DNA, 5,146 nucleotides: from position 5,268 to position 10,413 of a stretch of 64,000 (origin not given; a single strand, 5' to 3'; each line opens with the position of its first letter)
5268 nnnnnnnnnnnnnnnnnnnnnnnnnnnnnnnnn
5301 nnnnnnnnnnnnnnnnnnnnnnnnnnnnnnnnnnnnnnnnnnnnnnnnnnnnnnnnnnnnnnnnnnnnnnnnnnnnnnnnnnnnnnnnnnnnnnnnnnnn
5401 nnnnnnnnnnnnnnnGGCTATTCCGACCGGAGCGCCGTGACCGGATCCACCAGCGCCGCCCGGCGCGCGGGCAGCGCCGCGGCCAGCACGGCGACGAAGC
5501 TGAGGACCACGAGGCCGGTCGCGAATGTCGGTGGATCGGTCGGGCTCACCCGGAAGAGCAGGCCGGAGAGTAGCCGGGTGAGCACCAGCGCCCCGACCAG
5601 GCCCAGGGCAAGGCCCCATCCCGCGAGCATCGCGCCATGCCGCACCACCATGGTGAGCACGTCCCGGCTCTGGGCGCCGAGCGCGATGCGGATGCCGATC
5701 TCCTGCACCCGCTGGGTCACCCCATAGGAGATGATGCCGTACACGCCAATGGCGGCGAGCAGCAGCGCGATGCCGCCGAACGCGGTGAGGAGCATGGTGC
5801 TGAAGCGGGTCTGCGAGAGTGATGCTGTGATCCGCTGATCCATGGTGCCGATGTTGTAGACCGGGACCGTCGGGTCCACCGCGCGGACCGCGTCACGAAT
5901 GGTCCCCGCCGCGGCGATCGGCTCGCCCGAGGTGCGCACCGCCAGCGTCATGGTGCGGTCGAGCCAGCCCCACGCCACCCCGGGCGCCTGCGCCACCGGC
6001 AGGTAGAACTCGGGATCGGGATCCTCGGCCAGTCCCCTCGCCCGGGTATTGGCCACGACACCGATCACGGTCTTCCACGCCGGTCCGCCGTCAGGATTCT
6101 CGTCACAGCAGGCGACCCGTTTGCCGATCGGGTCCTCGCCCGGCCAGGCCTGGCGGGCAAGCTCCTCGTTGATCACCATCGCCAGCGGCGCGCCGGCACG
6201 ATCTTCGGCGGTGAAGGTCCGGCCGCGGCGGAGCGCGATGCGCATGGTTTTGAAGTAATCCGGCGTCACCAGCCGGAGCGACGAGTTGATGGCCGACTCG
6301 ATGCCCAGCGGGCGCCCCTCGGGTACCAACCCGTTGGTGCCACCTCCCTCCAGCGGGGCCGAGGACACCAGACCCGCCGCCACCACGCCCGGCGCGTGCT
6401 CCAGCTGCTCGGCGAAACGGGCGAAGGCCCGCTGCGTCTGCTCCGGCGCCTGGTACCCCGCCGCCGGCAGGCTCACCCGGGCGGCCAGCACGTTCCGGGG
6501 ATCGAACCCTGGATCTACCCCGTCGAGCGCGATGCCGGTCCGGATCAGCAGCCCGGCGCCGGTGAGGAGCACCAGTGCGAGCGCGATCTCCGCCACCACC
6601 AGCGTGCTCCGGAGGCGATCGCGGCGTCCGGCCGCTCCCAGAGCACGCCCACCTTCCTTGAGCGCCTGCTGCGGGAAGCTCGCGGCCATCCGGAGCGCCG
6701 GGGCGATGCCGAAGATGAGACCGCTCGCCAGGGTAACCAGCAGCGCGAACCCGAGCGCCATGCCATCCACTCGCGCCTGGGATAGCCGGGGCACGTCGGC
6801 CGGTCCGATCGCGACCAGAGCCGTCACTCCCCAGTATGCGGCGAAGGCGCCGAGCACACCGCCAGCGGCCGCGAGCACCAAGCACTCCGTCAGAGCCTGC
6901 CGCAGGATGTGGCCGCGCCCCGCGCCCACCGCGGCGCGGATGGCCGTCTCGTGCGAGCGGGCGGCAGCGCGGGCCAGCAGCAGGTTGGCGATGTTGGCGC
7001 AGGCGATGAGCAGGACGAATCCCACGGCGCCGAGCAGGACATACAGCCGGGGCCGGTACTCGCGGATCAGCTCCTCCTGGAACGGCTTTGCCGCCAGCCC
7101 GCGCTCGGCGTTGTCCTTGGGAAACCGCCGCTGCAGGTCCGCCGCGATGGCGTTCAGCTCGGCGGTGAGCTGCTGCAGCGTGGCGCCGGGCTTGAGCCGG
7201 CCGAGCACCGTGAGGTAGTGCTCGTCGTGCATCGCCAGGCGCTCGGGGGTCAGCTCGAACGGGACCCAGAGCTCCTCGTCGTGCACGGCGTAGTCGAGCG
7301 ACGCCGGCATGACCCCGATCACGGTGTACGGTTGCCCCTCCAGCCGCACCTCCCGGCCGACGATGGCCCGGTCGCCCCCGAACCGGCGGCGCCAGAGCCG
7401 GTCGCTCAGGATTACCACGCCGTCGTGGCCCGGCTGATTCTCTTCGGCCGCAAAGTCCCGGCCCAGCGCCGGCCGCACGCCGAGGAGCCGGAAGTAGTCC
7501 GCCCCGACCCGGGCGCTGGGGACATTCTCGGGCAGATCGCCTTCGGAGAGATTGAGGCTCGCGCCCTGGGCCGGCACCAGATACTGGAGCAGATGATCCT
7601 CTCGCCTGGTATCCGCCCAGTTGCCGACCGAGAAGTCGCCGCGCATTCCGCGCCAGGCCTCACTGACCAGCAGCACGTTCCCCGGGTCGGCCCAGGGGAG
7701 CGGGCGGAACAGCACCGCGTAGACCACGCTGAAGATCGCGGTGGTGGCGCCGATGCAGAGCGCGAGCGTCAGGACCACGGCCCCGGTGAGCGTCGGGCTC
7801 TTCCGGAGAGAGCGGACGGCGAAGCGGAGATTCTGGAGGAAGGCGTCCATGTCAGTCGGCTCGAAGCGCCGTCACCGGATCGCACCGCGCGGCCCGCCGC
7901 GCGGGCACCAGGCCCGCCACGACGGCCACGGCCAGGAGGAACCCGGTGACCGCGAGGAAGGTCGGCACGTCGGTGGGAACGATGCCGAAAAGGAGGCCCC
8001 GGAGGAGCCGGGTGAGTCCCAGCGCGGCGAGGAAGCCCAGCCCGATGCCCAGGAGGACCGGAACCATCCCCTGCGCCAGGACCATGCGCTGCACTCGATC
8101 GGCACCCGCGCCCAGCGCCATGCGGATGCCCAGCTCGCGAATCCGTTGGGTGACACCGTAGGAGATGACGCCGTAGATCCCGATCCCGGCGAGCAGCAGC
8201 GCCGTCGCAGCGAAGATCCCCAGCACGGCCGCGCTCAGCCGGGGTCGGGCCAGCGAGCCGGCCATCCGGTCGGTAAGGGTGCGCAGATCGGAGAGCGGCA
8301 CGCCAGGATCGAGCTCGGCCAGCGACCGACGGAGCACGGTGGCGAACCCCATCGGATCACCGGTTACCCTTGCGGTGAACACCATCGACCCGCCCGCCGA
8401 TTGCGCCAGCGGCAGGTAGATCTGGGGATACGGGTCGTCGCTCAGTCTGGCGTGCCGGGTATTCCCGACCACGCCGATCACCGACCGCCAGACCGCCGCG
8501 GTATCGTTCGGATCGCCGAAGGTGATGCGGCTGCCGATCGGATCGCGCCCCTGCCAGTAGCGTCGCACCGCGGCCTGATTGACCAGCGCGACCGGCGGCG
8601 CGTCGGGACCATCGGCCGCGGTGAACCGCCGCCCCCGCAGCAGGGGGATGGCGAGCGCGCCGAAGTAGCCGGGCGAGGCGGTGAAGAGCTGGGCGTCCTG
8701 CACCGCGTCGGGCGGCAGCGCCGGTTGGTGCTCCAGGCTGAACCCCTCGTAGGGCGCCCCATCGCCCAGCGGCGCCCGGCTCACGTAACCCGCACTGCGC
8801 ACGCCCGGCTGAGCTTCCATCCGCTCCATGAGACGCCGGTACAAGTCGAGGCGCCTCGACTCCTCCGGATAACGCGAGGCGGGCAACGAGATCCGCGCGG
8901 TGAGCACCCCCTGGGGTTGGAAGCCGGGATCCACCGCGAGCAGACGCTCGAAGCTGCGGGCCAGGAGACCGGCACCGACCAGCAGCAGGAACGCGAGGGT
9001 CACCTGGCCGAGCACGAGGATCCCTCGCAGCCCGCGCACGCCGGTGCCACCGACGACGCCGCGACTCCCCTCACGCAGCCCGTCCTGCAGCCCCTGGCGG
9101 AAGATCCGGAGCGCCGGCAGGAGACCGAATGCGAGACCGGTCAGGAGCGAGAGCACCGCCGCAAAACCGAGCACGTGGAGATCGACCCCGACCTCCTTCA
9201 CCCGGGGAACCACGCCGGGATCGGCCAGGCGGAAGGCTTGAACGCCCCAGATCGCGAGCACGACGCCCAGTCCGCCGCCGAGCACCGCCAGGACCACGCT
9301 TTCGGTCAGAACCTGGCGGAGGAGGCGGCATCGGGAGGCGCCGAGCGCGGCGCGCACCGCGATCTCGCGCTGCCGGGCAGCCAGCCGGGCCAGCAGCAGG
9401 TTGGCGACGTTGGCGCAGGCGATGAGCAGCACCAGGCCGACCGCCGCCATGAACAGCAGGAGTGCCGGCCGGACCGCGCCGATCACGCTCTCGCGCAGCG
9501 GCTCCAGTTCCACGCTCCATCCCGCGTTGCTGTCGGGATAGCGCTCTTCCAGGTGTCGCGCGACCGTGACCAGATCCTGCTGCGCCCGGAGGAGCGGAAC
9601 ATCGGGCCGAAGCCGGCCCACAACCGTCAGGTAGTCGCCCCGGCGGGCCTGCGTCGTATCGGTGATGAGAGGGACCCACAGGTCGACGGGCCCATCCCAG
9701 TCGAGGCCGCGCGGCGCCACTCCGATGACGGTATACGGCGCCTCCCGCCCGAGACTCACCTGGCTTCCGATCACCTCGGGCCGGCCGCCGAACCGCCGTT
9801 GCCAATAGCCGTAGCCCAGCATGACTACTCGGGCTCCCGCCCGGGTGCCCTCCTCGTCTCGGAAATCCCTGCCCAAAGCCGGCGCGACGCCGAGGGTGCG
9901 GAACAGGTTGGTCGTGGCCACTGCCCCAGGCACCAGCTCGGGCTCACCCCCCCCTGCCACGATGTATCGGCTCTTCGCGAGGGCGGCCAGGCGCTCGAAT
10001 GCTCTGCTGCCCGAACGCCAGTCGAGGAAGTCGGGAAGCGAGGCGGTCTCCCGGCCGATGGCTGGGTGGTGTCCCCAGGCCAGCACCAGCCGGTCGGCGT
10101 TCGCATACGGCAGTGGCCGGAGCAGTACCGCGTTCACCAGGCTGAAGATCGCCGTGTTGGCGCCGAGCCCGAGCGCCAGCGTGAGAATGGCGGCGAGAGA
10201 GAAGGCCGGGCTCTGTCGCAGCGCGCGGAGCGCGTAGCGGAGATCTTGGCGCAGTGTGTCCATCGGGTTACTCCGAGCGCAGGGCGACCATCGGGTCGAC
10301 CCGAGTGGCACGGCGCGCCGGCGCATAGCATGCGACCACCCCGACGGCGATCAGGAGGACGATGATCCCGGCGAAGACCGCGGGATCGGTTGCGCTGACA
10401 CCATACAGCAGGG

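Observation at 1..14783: One adaptor, two ATPases and at least five tandem duplicated-FtsX permeases in a single translationally coupled efflux operon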

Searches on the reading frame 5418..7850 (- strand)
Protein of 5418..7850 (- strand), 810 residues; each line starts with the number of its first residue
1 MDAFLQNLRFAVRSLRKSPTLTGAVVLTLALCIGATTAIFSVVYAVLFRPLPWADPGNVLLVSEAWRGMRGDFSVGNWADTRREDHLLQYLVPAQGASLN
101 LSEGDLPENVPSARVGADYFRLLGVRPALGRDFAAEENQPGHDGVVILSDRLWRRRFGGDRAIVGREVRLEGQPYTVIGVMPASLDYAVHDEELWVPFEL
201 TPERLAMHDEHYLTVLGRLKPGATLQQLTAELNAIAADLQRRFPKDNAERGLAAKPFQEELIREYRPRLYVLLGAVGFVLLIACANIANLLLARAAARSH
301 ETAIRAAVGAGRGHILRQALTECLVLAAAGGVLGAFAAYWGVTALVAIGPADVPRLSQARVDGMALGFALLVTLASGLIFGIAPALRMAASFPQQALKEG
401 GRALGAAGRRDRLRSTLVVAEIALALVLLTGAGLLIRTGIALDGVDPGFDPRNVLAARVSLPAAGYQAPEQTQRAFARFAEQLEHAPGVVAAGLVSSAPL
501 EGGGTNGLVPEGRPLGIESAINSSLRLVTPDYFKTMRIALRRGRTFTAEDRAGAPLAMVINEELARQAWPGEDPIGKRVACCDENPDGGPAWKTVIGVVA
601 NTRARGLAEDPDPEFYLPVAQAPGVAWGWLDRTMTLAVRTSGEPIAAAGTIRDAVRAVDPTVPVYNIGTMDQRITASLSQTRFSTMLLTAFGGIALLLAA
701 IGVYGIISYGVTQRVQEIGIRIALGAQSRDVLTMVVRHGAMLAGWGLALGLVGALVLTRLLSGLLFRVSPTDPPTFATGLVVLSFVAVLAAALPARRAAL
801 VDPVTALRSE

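Call 5: search_protein_families(library=ncbifam, proteins=[window:5418-7850:-], max_evalue=0.00001)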
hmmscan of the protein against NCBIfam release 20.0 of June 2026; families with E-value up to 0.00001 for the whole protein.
window:5418-7850:- (810 aa): 2 families
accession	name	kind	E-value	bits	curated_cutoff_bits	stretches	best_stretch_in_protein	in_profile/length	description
TIGR03434.1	ADOP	subfamily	1e-285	950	622.3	1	4-810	1-803/803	ADOP family duplicated permease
NF007826.0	PRK10535.1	equivalog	1.7e-35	122.4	966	2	521-809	365-647/648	macrolide ABC transporter ATP-binding protein/permease MacB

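Call 6: search_protein_families(library=pfam, proteins=[window:5418-7850:-], max_evalue=0.001)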
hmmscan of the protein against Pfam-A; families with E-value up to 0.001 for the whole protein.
window:5418-7850:- (810 aa): 2 families
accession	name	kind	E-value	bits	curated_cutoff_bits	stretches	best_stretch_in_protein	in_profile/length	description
PF12704.14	MacB_PCD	-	1e-38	134.2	27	2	24-234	3-206/207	MacB-like periplasmic core domain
PF02687.27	FtsX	-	1e-19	71.2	25.5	2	690-799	2-116/120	FtsX-like permease C-terminal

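Call 22: find_encoding_contigs(protein=window:5418-7850:-, flank=10000, max_places=4)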
Protein window:5418-7850:- (810 aa): 4 contigs read that carry it; 4 places shown.
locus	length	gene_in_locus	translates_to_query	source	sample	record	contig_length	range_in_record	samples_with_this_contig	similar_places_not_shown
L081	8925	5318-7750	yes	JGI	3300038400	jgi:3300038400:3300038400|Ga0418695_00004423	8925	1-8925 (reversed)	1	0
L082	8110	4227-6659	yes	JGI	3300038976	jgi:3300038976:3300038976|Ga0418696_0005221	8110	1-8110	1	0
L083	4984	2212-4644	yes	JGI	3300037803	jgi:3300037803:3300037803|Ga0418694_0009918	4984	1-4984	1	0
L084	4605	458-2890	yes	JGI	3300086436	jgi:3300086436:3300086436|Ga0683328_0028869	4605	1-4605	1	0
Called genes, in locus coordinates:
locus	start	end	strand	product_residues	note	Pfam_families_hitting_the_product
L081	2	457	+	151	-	?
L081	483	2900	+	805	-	PF12704:MacB_PCD, PF02687:FtsX, PF12704:MacB_PCD, PF02687:FtsX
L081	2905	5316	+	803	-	PF12704:MacB_PCD, PF02687:FtsX, PF12704:MacB_PCD, PF02687:FtsX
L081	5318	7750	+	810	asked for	PF12704:MacB_PCD, PF02687:FtsX, PF12704:MacB_PCD, PF02687:FtsX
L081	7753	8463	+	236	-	PF00005:ABC_tran, PF13304:AAA_21 (faint)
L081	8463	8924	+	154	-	?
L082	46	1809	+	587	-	PF02687:FtsX, PF12704:MacB_PCD, PF02687:FtsX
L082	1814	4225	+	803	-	PF12704:MacB_PCD, PF02687:FtsX, PF12704:MacB_PCD, PF02687:FtsX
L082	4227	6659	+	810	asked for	PF12704:MacB_PCD, PF02687:FtsX, PF12704:MacB_PCD, PF02687:FtsX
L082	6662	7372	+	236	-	PF00005:ABC_tran, PF13304:AAA_21 (faint)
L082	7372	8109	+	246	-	?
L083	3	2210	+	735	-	?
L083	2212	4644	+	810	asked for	PF12704:MacB_PCD, PF02687:FtsX, PF12704:MacB_PCD, PF02687:FtsX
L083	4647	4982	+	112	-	?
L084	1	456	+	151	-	?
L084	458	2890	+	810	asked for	PF12704:MacB_PCD, PF02687:FtsX, PF12704:MacB_PCD, PF02687:FtsX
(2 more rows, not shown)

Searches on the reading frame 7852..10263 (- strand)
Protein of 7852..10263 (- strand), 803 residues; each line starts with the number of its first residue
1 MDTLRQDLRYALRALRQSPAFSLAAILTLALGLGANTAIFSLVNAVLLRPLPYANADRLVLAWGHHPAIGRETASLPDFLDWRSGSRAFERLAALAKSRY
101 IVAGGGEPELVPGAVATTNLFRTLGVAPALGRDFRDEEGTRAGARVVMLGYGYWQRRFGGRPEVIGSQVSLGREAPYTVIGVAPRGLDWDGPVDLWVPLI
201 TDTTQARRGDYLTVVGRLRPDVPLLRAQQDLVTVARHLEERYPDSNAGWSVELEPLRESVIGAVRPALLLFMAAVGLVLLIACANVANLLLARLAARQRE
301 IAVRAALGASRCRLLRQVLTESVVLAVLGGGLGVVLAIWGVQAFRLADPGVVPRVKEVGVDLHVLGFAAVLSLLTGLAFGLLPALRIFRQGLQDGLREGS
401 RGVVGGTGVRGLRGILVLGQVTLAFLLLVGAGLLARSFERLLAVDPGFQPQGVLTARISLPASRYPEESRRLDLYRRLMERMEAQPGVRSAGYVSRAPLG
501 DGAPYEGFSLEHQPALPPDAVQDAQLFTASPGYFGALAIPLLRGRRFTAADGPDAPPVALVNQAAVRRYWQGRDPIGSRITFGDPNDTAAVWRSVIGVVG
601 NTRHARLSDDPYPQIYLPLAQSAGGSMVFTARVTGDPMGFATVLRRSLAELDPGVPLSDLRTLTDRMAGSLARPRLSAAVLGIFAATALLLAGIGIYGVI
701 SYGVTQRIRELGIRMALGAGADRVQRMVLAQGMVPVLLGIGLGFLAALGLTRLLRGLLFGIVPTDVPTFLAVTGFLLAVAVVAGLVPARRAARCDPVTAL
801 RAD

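Call 5: search_protein_families(library=ncbifam, proteins=[window:7852-10263:-], max_evalue=0.00001)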
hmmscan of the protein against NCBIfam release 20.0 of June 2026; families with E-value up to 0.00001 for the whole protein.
window:7852-10263:- (803 aa): 2 families
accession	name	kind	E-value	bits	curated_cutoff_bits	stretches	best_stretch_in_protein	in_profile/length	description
TIGR03434.1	ADOP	subfamily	1.8e-289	962.3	622.3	1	4-803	1-803/803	ADOP family duplicated permease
NF007826.0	PRK10535.1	equivalog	1.1e-30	106.5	966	2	118-386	374-635/648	macrolide ABC transporter ATP-binding protein/permease MacB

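Call 6: search_protein_families(library=pfam, proteins=[window:7852-10263:-], max_evalue=0.001)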
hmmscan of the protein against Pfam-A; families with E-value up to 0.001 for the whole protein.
window:7852-10263:- (803 aa): 2 families
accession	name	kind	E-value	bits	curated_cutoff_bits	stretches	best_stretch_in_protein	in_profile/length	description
PF12704.14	MacB_PCD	-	3.5e-31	109.5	27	2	22-231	1-204/207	MacB-like periplasmic core domain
PF02687.27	FtsX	-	2.2e-24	86.3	25.5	2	683-793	2-117/120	FtsX-like permease C-terminal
